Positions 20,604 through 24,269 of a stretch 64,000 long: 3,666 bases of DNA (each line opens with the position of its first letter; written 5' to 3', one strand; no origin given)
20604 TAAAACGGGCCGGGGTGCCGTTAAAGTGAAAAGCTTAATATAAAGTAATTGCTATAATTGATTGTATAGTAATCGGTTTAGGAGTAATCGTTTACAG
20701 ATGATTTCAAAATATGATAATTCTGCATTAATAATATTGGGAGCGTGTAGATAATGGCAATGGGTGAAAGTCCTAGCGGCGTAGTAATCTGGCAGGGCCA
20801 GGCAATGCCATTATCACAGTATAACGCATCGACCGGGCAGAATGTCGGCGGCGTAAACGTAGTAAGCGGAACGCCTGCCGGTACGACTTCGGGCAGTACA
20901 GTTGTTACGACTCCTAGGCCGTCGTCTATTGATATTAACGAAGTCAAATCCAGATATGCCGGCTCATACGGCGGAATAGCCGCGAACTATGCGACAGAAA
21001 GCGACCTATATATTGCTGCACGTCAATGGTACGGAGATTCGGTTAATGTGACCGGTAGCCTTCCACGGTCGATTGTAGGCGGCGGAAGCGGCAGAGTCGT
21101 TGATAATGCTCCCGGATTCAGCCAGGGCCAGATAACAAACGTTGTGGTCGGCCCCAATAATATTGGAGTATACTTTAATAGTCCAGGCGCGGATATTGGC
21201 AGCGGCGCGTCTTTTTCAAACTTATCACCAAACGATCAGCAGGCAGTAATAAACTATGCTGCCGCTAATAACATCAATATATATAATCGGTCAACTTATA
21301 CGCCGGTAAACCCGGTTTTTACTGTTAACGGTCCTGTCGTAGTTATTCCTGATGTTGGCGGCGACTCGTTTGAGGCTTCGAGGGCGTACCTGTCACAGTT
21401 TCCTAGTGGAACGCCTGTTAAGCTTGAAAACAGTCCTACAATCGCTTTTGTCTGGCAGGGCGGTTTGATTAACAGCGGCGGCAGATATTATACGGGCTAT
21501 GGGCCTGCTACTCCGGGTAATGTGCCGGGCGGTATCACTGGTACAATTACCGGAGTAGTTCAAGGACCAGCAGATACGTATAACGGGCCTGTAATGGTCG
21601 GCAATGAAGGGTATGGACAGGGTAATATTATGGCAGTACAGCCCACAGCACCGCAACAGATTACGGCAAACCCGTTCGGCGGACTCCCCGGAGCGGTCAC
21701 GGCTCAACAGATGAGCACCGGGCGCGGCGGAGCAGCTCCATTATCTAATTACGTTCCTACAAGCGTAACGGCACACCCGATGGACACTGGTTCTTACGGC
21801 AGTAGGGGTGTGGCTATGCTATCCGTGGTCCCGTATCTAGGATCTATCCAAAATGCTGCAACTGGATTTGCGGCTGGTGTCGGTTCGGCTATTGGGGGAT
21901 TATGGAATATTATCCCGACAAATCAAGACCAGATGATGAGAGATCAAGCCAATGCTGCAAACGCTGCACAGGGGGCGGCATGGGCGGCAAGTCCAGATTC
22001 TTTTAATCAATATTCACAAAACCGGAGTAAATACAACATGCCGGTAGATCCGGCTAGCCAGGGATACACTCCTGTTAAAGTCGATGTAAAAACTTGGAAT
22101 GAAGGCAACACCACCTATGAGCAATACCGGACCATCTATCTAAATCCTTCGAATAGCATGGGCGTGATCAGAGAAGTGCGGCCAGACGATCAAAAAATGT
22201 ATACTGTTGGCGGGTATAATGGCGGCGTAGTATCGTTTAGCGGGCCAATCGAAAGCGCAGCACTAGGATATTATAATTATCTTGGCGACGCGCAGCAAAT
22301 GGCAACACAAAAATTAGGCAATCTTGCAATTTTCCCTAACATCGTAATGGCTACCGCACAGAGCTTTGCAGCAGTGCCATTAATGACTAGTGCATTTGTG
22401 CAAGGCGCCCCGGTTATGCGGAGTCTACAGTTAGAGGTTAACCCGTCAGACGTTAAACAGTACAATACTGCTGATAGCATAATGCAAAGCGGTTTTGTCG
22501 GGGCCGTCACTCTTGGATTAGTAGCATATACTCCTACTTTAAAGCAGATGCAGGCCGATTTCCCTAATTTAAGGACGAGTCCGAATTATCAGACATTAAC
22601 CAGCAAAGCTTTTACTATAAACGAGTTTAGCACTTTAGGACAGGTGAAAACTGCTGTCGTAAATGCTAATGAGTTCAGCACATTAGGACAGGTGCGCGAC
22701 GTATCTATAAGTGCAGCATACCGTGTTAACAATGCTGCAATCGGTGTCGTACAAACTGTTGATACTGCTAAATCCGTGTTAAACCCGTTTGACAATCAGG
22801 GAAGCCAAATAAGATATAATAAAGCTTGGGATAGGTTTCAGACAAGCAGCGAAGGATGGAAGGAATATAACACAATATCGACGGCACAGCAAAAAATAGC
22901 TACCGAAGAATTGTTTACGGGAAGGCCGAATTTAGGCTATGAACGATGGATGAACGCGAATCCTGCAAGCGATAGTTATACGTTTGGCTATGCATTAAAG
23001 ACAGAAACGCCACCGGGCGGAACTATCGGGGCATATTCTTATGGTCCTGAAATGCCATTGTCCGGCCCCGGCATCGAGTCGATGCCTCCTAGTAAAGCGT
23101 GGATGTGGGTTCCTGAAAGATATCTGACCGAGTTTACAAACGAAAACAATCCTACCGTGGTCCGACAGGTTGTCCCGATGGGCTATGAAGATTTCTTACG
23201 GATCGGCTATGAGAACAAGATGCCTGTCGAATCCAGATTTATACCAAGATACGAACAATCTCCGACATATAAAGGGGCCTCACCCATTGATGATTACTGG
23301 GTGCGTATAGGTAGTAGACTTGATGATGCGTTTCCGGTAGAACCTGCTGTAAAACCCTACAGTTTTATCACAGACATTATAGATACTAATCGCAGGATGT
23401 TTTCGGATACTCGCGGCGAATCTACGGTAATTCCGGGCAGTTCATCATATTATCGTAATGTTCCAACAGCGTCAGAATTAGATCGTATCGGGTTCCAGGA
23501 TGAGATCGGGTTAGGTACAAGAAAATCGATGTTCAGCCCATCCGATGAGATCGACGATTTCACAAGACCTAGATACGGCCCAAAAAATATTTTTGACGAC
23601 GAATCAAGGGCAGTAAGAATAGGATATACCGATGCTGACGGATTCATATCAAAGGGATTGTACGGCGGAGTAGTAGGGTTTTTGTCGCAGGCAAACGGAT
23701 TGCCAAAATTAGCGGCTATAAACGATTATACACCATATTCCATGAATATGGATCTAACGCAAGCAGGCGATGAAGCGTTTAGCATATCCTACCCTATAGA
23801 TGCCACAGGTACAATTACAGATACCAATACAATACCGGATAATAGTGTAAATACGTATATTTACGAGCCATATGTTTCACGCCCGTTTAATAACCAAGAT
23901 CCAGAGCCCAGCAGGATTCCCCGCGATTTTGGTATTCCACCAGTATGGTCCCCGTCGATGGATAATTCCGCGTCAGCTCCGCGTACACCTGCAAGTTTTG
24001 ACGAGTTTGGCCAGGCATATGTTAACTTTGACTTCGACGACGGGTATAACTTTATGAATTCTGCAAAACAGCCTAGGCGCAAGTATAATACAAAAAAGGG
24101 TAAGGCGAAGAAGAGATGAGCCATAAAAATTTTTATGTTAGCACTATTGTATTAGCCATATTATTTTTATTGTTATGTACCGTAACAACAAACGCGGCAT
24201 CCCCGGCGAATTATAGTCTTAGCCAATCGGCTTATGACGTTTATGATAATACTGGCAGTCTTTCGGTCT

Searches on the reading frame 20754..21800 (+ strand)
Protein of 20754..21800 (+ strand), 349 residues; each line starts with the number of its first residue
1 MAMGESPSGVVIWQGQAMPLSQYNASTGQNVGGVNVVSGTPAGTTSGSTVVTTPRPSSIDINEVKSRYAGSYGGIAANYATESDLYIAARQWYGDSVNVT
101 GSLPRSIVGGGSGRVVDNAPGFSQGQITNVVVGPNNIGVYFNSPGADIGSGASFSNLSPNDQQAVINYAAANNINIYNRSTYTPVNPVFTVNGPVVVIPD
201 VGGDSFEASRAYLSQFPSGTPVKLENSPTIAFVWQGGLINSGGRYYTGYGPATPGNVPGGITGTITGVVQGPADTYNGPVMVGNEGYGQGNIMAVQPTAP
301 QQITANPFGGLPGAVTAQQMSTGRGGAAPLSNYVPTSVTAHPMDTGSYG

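Call 68: find_related_loci(query=window:20754-21800:+, collection=viral_contigs, flank=10000)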
Query window:20754-21800:+ (349 aa) in viral_contigs; peptide patterns used: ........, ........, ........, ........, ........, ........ (x = any residue, [..] = any of these).
7 stretches matched a pattern, but none encodes a relative of the query by tblastn (E <= 1e-3).

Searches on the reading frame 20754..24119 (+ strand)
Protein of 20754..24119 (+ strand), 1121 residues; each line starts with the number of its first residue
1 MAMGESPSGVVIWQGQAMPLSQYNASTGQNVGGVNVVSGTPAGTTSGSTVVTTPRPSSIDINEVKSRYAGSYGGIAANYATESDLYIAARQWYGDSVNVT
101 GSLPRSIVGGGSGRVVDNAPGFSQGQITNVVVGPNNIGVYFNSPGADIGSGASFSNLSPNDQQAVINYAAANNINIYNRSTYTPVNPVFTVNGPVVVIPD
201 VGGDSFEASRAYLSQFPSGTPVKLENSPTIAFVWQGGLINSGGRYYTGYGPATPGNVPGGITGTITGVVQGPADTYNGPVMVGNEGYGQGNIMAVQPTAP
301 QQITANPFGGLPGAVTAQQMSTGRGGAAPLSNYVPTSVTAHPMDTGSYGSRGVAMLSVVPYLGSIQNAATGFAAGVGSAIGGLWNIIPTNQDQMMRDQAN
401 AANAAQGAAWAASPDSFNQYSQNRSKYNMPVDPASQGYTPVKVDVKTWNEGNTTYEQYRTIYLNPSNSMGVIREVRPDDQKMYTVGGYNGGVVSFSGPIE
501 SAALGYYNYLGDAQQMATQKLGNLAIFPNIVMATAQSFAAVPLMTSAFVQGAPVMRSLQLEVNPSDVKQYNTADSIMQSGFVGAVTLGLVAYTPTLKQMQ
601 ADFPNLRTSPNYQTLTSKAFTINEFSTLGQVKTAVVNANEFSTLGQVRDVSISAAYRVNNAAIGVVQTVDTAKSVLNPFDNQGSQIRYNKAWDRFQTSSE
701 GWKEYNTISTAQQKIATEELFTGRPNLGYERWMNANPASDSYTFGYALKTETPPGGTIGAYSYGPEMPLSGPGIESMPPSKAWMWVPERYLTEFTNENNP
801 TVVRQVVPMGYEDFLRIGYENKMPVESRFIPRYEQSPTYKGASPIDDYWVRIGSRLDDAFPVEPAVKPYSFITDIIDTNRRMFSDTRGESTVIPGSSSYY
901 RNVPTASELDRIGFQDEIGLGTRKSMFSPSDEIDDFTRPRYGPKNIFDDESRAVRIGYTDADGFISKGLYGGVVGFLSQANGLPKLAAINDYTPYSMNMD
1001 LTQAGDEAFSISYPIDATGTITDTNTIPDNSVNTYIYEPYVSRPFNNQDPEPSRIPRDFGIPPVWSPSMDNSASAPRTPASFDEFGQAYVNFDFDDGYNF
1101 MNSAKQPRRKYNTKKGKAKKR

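Call 7: search_protein_families(library=pfam, proteins=[window:20754-24119:+], max_evalue=0.01)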
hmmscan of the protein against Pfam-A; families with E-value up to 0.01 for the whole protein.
window:20754-24119:+ (1121 aa): 0 families

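Call 22: search_protein_families(library=phrogs, proteins=[window:20754-24119:+], max_evalue=0.01)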
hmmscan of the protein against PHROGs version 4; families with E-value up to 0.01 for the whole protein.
window:20754-24119:+ (1121 aa): 0 families

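Call 25: search_protein_families(library=ncbifam, proteins=[window:20754-24119:+], max_evalue=0.01)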
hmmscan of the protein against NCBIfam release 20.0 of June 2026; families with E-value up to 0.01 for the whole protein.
window:20754-24119:+ (1121 aa): 0 families

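Call 45: find_homologous_proteins(query=window:20754-24119:+, max_evalue=0.001)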
Query window:20754-24119:+ (1121 aa): 1 proteins with E <= 0.001 among 8000 candidates.
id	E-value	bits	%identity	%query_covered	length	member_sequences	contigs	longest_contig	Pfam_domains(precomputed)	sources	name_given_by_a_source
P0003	0.0e+0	2539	100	100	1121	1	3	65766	-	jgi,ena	-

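Call 51: search_protein_families(library=padloc, proteins=[window:20754-24119:+], max_evalue=0.01)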
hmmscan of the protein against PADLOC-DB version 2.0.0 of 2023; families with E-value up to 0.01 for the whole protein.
window:20754-24119:+ (1121 aa): 0 families

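Call 100: search_protein_representatives(protein=window:20754-24119:+)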
Query: 1121 residues. Proteins with E-value up to 0.001 (for the whole library): 4; up to 1e-10: 4; up to 1e-30: 2. The best 4 are listed.
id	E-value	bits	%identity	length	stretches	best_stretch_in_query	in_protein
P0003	0.0e+00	2538.9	100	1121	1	1-1121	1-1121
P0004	4.5e-54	200.1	37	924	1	693-1110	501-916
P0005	1.9e-24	102.0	38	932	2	186-309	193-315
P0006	8.9e-24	99.8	39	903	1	88-302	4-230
